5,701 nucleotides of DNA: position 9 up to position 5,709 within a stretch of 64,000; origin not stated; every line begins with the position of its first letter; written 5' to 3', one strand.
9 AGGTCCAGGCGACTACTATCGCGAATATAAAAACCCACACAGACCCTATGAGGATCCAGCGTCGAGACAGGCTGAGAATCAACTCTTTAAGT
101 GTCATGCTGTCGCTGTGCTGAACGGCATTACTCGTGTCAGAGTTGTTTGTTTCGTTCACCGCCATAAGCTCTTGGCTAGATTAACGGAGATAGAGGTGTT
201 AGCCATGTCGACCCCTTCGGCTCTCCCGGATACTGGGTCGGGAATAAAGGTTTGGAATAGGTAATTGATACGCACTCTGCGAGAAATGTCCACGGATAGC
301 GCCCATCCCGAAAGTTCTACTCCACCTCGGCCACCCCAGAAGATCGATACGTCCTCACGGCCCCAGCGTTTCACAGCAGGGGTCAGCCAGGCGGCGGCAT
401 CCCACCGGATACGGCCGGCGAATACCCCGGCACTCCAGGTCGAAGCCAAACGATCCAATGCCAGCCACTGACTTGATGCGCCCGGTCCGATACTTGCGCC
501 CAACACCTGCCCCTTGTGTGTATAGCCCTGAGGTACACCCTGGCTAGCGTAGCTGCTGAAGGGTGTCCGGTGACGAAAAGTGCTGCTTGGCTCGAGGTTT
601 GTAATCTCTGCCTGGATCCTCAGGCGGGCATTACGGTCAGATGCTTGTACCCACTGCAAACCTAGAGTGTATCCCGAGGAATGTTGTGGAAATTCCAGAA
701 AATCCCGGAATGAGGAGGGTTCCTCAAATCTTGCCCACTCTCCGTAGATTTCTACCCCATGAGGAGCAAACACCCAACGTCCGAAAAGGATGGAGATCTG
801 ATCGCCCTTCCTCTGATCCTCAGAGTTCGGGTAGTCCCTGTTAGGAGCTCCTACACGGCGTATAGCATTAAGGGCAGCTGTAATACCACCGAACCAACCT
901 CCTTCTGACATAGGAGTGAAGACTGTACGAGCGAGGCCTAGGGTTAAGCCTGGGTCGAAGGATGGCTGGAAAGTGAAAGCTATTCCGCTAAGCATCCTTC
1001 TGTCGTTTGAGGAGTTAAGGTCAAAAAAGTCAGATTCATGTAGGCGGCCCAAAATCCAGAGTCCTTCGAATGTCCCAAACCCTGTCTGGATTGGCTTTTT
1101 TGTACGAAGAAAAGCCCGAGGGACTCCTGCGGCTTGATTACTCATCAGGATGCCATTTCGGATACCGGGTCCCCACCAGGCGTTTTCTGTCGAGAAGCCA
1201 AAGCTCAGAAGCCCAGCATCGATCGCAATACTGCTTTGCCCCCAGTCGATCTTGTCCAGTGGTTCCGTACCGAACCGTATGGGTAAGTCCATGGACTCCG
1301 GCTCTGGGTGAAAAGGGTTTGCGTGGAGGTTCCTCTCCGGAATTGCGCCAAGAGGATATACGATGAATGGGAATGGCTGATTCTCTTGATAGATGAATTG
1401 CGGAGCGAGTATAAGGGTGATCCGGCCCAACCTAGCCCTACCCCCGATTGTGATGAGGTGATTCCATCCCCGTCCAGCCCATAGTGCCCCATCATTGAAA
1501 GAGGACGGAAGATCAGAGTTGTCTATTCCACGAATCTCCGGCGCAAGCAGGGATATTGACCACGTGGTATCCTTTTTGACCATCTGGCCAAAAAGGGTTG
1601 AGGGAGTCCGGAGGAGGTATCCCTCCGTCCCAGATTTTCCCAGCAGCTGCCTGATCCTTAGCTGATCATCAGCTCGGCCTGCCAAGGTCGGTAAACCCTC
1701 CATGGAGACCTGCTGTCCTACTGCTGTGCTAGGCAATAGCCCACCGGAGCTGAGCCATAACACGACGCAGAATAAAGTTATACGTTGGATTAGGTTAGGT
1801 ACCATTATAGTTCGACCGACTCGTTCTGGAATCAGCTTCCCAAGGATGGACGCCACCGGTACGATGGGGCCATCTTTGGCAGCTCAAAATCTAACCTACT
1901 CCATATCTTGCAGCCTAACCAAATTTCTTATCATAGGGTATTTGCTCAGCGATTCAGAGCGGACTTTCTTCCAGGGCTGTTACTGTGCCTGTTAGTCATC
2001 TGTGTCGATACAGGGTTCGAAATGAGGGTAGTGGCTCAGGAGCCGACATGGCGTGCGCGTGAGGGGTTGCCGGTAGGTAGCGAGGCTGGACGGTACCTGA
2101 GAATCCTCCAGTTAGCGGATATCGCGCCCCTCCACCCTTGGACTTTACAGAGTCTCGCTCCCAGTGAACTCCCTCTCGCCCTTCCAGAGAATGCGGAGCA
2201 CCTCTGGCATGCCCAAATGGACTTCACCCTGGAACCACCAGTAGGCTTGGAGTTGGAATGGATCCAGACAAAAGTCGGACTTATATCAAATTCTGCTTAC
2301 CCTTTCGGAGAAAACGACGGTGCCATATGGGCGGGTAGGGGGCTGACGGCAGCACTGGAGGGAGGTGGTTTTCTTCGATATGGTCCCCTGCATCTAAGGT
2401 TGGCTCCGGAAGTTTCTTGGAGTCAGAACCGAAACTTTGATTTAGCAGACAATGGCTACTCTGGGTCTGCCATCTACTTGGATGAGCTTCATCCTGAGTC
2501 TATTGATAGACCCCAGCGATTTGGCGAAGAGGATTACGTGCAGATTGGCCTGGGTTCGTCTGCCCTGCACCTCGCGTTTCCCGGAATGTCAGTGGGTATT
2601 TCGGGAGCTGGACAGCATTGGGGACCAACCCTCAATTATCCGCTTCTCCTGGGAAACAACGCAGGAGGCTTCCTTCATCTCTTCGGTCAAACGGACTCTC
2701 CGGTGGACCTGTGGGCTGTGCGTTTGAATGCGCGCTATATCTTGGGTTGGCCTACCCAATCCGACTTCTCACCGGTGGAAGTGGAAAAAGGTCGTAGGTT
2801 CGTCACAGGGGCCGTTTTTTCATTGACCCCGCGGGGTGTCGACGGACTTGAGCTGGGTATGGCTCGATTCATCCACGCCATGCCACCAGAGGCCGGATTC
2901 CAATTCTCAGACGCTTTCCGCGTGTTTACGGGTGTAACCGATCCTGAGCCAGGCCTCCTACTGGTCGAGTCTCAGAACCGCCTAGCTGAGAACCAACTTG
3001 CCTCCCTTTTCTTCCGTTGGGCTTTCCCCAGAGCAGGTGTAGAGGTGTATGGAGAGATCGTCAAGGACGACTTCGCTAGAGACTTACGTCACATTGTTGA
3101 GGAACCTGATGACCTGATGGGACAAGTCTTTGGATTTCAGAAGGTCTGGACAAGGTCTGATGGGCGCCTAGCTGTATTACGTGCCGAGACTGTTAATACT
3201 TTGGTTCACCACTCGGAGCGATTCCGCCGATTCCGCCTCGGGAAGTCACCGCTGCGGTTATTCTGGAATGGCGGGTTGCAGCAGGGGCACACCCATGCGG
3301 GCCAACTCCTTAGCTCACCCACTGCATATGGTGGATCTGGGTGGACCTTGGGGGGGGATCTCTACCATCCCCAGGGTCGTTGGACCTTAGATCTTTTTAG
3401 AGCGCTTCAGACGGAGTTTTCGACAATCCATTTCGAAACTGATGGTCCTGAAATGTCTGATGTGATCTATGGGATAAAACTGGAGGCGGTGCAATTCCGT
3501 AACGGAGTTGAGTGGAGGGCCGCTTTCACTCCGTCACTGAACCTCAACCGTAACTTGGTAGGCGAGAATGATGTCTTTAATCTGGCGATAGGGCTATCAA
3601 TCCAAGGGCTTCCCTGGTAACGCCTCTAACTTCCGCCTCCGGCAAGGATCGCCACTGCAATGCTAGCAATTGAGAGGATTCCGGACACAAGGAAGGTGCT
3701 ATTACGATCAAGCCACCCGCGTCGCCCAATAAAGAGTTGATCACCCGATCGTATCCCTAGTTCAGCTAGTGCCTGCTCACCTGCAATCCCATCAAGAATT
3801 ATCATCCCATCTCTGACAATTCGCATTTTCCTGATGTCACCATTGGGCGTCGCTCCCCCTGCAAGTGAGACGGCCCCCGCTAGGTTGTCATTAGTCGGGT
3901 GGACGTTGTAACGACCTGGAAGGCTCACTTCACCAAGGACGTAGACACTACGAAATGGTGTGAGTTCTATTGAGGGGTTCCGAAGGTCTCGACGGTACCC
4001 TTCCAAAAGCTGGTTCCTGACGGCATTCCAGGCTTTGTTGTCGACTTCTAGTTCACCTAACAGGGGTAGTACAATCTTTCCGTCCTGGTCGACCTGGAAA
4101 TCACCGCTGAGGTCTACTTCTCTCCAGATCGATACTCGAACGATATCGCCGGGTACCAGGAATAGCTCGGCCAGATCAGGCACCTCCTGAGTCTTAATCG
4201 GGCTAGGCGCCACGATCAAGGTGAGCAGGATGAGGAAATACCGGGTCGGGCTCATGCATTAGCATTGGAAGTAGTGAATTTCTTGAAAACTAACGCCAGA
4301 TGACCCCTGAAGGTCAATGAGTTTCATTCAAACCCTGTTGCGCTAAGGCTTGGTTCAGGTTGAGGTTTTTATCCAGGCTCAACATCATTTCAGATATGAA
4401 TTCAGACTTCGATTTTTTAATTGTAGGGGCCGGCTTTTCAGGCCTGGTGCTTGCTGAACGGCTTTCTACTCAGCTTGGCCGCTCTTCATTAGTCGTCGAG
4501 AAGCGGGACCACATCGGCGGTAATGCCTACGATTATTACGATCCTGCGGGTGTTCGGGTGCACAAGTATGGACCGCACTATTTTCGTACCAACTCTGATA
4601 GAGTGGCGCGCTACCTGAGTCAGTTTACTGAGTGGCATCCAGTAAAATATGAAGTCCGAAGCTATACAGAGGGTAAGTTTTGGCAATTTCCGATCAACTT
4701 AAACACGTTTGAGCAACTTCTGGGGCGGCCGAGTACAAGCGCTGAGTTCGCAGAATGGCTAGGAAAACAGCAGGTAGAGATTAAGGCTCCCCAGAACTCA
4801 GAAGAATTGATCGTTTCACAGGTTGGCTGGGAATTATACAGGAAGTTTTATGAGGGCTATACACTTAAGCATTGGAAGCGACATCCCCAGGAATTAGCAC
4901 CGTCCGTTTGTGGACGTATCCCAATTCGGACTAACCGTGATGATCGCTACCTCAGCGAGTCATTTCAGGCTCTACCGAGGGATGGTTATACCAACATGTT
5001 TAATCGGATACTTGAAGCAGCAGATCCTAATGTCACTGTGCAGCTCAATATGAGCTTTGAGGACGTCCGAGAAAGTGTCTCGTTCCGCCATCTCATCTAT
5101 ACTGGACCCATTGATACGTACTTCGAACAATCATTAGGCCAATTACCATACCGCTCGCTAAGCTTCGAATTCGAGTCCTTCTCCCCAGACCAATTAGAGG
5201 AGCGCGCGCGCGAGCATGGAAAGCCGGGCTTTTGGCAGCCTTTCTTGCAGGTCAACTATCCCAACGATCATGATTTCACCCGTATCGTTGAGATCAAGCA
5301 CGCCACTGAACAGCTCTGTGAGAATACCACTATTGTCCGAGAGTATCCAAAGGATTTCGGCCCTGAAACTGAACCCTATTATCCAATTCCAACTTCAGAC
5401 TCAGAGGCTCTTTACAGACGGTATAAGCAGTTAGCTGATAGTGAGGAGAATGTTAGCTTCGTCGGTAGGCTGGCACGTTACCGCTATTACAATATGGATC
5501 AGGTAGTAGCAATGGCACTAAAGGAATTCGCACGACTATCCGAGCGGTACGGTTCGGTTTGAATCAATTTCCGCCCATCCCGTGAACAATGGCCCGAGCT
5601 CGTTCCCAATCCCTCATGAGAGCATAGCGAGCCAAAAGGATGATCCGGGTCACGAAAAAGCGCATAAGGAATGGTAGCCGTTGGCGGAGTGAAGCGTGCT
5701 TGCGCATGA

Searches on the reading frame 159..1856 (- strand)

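Call 16: search_protein_families(library=pfam, proteins=[window:159-1856:-])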
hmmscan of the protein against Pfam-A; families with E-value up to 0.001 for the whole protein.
window:159-1856:- (566 aa): 1 family
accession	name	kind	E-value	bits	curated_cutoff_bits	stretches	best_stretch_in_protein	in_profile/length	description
PF14052.12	Caps_assemb_Wzi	-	8.2e-13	48.5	30.1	1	206-461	71-313/392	Capsule assembly protein Wzi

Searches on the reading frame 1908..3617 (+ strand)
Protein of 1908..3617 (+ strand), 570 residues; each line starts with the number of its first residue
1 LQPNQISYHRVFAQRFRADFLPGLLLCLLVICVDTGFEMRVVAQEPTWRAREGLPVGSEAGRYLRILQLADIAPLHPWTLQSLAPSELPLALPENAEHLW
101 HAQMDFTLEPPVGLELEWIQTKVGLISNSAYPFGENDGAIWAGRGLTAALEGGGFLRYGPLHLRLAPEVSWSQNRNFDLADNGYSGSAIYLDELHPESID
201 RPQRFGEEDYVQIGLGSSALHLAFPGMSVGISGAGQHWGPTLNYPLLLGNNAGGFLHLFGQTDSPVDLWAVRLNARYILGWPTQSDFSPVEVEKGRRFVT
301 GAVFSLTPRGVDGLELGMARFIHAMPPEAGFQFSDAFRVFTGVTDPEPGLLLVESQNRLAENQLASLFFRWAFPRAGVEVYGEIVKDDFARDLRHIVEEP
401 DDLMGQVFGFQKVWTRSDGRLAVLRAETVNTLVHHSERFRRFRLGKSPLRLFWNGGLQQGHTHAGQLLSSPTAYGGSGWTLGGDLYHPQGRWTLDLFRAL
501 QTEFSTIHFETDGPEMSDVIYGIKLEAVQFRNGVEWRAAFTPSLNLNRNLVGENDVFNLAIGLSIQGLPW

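Call 16: search_protein_families(library=pfam, proteins=[window:1908-3617:+])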
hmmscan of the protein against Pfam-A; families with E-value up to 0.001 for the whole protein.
window:1908-3617:+ (570 aa): 1 family
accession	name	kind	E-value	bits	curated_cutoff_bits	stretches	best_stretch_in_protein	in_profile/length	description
PF14052.12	Caps_assemb_Wzi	-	8.8e-08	32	30.1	1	235-484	90-320/392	Capsule assembly protein Wzi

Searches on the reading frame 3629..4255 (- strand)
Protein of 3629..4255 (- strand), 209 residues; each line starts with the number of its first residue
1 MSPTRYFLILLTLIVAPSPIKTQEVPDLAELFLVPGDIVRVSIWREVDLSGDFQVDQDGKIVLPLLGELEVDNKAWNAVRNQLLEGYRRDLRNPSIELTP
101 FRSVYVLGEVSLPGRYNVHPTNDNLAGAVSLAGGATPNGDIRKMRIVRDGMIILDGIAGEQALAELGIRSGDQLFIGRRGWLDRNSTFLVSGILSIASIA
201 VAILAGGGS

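Call 16: search_protein_families(library=pfam, proteins=[window:3629-4255:-])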
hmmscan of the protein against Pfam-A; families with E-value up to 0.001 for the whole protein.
window:3629-4255:- (209 aa): 3 families
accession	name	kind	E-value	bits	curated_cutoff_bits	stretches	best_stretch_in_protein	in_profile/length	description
PF02563.21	Poly_export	-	4.8e-14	52.7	28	1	30-98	6-74/77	Polysaccharide biosynthesis/export protein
PF10531.15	SLBB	-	2e-05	24.8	27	1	104-151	2-50/55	SLBB domain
PF22461.2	SLBB_2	-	0.00026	21.4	27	1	103-150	2-50/79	SLBB domain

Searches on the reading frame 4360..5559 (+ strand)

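Call 16: search_protein_families(library=pfam, proteins=[window:4360-5559:+])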
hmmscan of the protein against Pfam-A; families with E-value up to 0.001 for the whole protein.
window:4360-5559:+ (400 aa): 5 families
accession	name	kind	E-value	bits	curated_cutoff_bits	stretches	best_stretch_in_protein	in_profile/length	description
PF03275.19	GLF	-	4.8e-66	222.8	26.3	1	162-376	1-203/203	UDP-galactopyranose mutase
PF13450.12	NAD_binding_8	-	3.4e-19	69.3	21.9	1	21-89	1-68/68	NAD(P)-binding Rossmann-like domain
PF01593.30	Amino_oxidase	-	8.2e-07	29.1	19.8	1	26-89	1-61/443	Flavin containing amine oxidoreductase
PF13454.12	NAD_binding_9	-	7.3e-05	23.2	21.8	1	21-88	2-74/155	FAD-NAD(P)-binding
PF01266.30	DAO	-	0.00027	21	27.9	1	18-55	1-38/353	FAD dependent oxidoreductase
